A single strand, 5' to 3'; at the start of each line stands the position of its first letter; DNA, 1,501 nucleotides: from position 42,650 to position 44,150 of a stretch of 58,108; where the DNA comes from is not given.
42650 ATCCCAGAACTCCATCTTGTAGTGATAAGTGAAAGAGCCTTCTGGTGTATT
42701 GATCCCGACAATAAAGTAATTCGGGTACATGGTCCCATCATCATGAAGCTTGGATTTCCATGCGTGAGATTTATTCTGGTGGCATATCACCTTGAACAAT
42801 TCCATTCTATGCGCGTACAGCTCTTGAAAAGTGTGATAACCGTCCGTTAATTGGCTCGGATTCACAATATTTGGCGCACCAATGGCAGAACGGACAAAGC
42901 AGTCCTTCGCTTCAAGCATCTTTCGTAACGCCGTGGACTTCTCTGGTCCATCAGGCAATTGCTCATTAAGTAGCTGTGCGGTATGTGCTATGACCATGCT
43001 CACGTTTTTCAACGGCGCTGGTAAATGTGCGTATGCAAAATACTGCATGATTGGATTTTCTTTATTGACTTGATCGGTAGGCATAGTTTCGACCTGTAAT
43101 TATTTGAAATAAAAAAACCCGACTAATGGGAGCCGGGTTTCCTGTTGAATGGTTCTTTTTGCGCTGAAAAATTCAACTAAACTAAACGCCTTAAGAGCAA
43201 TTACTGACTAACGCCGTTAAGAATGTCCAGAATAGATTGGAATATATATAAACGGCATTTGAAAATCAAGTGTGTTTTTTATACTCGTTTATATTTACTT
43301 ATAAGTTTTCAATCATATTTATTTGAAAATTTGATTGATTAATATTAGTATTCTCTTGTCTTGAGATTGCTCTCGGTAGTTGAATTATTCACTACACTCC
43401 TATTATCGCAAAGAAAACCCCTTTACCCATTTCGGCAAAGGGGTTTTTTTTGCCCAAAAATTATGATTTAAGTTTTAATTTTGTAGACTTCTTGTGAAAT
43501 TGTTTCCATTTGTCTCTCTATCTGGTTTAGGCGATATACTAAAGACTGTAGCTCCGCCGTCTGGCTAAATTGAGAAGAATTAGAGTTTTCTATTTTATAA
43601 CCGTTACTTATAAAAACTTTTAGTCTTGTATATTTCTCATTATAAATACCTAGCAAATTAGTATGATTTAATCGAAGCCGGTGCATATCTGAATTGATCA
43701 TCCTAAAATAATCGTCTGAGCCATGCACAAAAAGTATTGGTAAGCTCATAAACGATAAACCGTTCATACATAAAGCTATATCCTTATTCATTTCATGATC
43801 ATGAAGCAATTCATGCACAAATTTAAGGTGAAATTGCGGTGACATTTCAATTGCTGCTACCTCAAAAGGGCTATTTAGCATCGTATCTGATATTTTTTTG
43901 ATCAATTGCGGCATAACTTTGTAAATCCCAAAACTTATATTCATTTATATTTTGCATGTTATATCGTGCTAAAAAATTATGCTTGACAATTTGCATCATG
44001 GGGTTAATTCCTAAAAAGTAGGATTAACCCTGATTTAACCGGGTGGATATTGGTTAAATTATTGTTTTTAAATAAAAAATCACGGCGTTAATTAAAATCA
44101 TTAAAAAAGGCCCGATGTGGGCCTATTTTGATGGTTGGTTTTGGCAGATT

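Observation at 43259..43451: ORF-less promoter-to-terminator unit encoding a candidate sRNA with a perfect 16-nt complement to the CI-like repressor ribosome-binding site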

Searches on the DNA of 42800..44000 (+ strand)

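Call 7: search_dna_similar(query=window:42800-44000:+, collection=phages, mode=near)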
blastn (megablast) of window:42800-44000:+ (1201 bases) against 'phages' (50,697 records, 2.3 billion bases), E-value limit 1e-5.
No match.

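Call 8: search_dna_similar(query=window:42800-44000:+, collection=plasmids, mode=near)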
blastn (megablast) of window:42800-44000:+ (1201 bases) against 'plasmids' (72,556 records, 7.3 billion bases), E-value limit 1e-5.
No match.

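Call 9: search_dna_similar(query=window:43100-43500:+, collection=phages, mode=distant, max_evalue=0.01)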
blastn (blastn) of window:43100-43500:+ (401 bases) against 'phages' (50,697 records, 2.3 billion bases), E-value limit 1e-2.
No match.

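Call 49: search_rna_families(source=window, start=43000, end=43550, threshold=evalue, max_evalue=10)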
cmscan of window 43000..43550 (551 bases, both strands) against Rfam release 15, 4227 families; matches with E-value up to 10: 27.
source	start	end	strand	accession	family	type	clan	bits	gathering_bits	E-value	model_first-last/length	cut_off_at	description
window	43408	43488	-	RF02414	rli60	Gene; sRNA;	-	24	60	0.74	1-191/191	no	Listeria sRNA rli60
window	43109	43192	-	RF01859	Phe_leader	Cis-reg; leader;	-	23.7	55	0.12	1-125/125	no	Phenylalanine leader peptide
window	43375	43451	+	RF02495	ohsC_RNA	Gene; antitoxin;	-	22.9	50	0.43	1-77/77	no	Oppression of Hydrophobic ORF by sRNA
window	43373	43481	+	RF02845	Ref1C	Gene; sRNA;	-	22.4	90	0.71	1-131/131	no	Enterococcus sRNA 1C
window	43414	43484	-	RF02844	RefA9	Gene; antisense;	-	21.6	49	0.69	1-64/64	no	Enterococcus sRNA A9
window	43408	43493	-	RF04342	Plastid-psbA-1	Cis-reg;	CL00153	21.4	54.3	2.5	1-114/114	no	Plastid-psbA-1 3UTR RNA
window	43350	43459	+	RF01719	Pseudomon-1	Gene; sRNA;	-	20.9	50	0.095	1-116/116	no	Pseudomon-1/ErsA RNA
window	43410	43491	-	RF02371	PyrG_leader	Cis-reg; leader;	-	20.7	65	3.1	1-78/78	no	PyrG leader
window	43408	43480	-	RF02064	STnc370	Gene; sRNA;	-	20.4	54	4.9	1-71/71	no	Enterobacterial sRNA STnc370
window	43410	43549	-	RF00515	PyrR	Cis-reg;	-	20.3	54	2.2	1-115/115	no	PyrR binding site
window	43398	43466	+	RF03926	MIR1435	Gene; miRNA;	-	20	94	2.3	1-186/186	no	MIR1435 microRNA precursor family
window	43301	43451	+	RF00515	PyrR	Cis-reg;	-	20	54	2.6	1-115/115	no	PyrR binding site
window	43408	43454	-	RF04157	MIR9486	Gene; miRNA;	-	19.7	100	0.25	1-119/119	no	MIR9486 microRNA precursor family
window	43100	43155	-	RF02362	Yfr10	Gene; sRNA;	-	19.1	43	3.2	1-78/78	no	Cyanobacterial functional RNA 10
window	43108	43199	-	RF01772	rnk_pseudo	Cis-reg; leader;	-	17.9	55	1.7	1-108/108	no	Pseudomonas rnk leader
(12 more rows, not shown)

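Call 54: build_rna_model(alignment_id=A1, structure=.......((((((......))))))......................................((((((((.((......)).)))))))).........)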
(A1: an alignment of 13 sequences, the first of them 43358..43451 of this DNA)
Model R1 built from alignment A1 (13 sequences, 100 columns); structure: as given.
model positions 94; base pairs 16; branch points 1; effective number of sequences 3.68; information 0.608 bits per position. Calibrated on 0.2 Mb of random sequence (short: E-values are rough).
structure used (alignment columns):
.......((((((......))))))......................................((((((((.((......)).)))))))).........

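Call 55: search_with_rna_model(model_id=R1, sources=[window, L001, L002, L003, L004, L005, L006, L007, L008, L009, L010, L011, L012, L013, L014, L015, L016, L017, L018, L019, L020], max_evalue=1)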
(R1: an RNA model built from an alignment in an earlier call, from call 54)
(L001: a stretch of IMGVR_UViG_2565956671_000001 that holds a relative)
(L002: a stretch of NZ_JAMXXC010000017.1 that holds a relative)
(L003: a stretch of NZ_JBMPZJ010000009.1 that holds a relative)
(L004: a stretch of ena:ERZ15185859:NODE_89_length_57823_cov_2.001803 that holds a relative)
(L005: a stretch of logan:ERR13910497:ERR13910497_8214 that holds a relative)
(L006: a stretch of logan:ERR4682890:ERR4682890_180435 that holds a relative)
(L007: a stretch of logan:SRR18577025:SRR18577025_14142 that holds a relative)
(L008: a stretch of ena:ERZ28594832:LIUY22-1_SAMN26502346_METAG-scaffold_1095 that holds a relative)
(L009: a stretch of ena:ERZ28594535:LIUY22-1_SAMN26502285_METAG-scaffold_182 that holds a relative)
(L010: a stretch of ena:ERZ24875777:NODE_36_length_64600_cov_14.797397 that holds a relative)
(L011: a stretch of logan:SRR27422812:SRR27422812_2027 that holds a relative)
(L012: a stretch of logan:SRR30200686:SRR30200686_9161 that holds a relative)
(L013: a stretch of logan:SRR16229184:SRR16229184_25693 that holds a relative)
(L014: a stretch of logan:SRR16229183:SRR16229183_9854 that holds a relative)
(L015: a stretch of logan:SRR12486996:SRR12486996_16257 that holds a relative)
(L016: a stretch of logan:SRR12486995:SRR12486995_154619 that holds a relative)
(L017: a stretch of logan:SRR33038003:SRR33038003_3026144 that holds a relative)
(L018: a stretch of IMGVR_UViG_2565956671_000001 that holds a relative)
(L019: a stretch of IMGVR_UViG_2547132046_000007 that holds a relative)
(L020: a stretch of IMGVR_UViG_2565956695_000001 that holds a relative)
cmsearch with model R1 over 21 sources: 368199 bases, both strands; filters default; matches with E-value up to 1: 42.
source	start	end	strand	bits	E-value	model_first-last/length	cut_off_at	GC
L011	10453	10547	-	90.4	8.4e-17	1-94/94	no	0.39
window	43358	43451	+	89.7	1.2e-16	1-94/94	no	0.39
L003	10494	10587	-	89.7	1.2e-16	1-94/94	no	0.36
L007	10467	10559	-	87.5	3.9e-16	1-94/94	no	0.3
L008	5729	5821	-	87.5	3.9e-16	1-94/94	no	0.3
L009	10467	10559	-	87.5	3.9e-16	1-94/94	no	0.3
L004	10466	10559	-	85.8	9.2e-16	1-94/94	no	0.33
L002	10494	10587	-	84.4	1.9e-15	1-94/94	no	0.38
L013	10467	10560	-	84.4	1.9e-15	1-94/94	no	0.39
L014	1450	1543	-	84.4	1.9e-15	1-94/94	no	0.39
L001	10481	10574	-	82.3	5.8e-15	1-94/94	no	0.33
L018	4887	4980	+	82.3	5.8e-15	1-94/94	no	0.33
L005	2037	2130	-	82.2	6.2e-15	1-94/94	no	0.32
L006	2248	2341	-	82.2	6.2e-15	1-94/94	no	0.32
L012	1712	1805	-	78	5.5e-14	1-94/94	no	0.39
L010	10540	10634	-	77.5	7.3e-14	1-94/94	no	0.41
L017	448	540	-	59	1.1e-09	1-94/94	no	0.33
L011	10411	10494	+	44.8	1.8e-06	1-94/94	no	0.3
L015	5813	5907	-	44.6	2e-06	1-94/94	no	0.42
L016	817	911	-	44.6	2e-06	1-94/94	no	0.42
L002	10457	10535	+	39.6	2.8e-05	1-94/94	no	0.3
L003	10457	10535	+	39.6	2.8e-05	1-94/94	no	0.3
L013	10415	10508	+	37.4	8.6e-05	1-94/94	no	0.29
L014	1398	1491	+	37.4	8.6e-05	1-94/94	no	0.29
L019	4220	4321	+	34.7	0.00036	1-94/94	no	0.33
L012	1657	1753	+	34.6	0.00038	1-94/94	no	0.33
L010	10484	10581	+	32.6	0.0011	1-94/94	no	0.33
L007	10420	10508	+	30.3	0.0035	1-94/94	no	0.3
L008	5682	5770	+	30.3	0.0035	1-94/94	no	0.3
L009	10420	10508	+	30.3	0.0035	1-94/94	no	0.3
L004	10414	10503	+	28.9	0.0074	1-94/94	no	0.33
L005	1985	2074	+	28.9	0.0074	1-94/94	no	0.33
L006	2196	2285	+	28.9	0.0074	1-94/94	no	0.33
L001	10431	10518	+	24.7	0.066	1-94/94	no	0.32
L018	4943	5030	-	24.7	0.066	1-94/94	no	0.32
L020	5687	5782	+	24.1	0.088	1-94/94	no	0.28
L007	3945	4027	+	22.9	0.17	1-94/94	no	0.34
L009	3945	4027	+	22.9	0.17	1-94/94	no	0.34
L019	17125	17210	+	22.4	0.22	1-94/94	no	0.3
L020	15845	15933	-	20.3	0.65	1-94/94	no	0.25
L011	3900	3968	+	20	0.75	1-94/94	no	0.33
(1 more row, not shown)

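Call 64: search_with_rna_model(model_id=R1, sources=[L021, L022, L023, L024], max_evalue=1)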
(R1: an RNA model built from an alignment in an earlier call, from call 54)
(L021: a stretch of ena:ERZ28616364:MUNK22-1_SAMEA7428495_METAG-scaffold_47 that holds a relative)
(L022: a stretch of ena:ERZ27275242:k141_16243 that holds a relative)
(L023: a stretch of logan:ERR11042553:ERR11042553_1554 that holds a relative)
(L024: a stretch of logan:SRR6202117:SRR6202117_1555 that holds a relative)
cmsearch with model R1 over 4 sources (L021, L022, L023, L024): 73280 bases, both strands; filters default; matches with E-value up to 1: 12.
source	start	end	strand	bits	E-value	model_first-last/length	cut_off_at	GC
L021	4714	4804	+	49.5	3.1e-08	1-94/94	no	0.32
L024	3145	3237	+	44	5.6e-07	1-94/94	no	0.28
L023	5026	5147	+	31.7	0.00034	1-94/94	no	0.34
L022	5142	5221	+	24.8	0.013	1-94/94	no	0.4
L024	10682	10765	+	22.6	0.04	1-94/94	no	0.33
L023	17214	17297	+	21.8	0.059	1-94/94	no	0.36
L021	4763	4865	-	20.2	0.14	1-94/94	no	0.34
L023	17839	17911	-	20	0.15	1-94/94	no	0.23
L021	20490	20584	+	19.9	0.16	1-94/94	no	0.25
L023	15336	15405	+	19.3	0.22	1-94/94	no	0.3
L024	9968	10026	-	18.6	0.31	1-94/94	no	0.31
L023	17459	17541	-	18.5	0.34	1-94/94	no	0.39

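Call 99: search_with_rna_model(model_id=R1, sources=[L025, L026, L027, L028, L029, L030, L031, L032, L033, L034, L035, L036, L037, L038, L039, L040, L041, L042, L043, L044, L045, L046, L047, L048, L049, L050, L051, L052, L053, L054, L055, L056, L057, L058, L059, L060, L061, L062, L063, L064, L065, L066, L067, L068, L069, L070, L071, L072, L073, L074, L075, L076, L077, L078, L079, L080, L081, L082, L083, L084, L085, L086, L087, L088, L089, L090, L091, L092, L093, L094, L095, L096, L097, L098, L099, L100, L101, L102, L103, L104], max_evalue=0.001)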
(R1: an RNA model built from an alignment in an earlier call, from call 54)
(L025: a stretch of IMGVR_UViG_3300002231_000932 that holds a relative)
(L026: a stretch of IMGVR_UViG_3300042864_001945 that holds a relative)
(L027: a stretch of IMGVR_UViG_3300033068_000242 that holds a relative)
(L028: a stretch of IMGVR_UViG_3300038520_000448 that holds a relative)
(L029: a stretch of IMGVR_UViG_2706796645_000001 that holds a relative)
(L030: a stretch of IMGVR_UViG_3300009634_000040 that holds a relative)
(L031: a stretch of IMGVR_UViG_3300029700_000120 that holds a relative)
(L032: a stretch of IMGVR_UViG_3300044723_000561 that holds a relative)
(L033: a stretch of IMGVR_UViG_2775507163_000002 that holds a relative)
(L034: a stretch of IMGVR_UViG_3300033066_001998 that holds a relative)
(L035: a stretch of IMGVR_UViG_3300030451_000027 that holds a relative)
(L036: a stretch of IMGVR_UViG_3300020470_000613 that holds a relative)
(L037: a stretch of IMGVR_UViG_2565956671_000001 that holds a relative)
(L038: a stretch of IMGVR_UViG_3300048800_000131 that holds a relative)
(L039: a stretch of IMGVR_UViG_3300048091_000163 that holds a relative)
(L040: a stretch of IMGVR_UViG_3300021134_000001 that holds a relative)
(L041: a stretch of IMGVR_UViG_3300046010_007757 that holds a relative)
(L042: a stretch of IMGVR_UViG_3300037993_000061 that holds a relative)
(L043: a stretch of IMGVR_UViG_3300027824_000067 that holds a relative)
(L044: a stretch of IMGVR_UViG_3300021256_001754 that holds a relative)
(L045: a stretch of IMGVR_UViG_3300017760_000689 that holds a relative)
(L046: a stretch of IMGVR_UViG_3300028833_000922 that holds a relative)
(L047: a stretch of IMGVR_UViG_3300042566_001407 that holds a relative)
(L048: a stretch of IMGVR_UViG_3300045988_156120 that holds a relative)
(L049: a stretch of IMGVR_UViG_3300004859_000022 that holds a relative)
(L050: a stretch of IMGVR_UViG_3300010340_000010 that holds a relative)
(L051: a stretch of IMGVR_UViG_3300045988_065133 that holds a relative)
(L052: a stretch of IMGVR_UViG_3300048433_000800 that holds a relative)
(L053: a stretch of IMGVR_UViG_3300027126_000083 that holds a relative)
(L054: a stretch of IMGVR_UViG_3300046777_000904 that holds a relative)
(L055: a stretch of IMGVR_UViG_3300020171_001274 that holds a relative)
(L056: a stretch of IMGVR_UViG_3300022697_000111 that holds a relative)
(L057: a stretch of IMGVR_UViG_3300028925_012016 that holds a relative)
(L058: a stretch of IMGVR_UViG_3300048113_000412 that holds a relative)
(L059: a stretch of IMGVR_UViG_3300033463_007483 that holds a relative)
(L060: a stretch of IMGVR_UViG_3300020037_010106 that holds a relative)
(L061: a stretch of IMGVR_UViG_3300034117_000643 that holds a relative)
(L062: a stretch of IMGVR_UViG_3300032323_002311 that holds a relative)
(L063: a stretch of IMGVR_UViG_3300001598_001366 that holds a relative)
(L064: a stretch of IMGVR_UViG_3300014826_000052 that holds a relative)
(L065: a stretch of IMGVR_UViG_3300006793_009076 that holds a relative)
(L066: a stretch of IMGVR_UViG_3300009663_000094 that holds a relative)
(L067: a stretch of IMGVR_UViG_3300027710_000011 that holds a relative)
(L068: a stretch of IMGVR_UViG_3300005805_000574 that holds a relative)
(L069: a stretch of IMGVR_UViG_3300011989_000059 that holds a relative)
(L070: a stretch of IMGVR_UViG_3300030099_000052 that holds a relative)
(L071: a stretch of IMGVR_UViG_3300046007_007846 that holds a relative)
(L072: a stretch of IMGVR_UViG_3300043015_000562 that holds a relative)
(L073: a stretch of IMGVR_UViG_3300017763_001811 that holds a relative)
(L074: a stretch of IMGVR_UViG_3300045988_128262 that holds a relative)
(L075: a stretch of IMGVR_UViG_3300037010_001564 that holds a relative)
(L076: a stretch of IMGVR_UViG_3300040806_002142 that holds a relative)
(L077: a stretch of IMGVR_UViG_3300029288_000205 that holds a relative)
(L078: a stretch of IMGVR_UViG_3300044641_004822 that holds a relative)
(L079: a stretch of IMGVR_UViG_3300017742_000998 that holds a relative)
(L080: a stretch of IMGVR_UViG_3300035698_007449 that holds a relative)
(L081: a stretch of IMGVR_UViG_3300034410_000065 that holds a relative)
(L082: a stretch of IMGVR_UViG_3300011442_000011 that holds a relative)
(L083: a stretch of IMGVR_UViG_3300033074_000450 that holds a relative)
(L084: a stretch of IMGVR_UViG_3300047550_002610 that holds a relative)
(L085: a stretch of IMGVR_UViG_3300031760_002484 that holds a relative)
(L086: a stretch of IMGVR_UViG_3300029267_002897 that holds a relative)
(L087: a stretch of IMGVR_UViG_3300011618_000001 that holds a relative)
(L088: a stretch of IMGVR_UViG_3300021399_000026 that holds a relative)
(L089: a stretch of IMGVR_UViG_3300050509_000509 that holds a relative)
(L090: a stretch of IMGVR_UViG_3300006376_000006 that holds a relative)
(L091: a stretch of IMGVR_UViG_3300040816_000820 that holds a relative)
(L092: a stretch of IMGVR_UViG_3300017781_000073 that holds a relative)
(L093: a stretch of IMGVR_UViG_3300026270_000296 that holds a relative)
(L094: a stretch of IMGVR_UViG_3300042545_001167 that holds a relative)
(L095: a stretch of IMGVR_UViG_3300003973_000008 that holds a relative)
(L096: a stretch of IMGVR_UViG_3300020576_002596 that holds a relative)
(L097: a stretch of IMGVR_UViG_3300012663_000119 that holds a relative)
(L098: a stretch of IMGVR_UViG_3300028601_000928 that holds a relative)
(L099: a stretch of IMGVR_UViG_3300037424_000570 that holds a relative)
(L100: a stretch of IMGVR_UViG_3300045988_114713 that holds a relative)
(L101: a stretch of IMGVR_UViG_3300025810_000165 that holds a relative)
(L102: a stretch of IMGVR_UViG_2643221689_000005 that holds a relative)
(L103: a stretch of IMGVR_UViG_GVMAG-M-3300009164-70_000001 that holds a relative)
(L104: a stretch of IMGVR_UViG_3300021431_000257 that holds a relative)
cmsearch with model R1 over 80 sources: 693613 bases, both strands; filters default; matches with E-value up to 0.001: 1.
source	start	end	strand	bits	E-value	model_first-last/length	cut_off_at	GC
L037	2907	3000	+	82.3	1.1e-14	1-94/94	no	0.33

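Call 112: search_with_rna_model(model_id=R1, sources=[L145, L146, L147, L148, L149, L150, L151, L152, L153], max_evalue=0.01)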
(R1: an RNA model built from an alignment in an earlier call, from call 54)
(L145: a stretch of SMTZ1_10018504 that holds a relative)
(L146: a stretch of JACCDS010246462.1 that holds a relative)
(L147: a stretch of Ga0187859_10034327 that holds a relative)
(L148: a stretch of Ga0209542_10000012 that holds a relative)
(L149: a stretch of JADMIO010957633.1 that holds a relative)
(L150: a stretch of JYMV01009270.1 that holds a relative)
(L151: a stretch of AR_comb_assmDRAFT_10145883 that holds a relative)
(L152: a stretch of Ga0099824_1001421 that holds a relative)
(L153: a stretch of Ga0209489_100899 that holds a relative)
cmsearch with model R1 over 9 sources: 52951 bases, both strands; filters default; matches with E-value up to 0.01: 0.
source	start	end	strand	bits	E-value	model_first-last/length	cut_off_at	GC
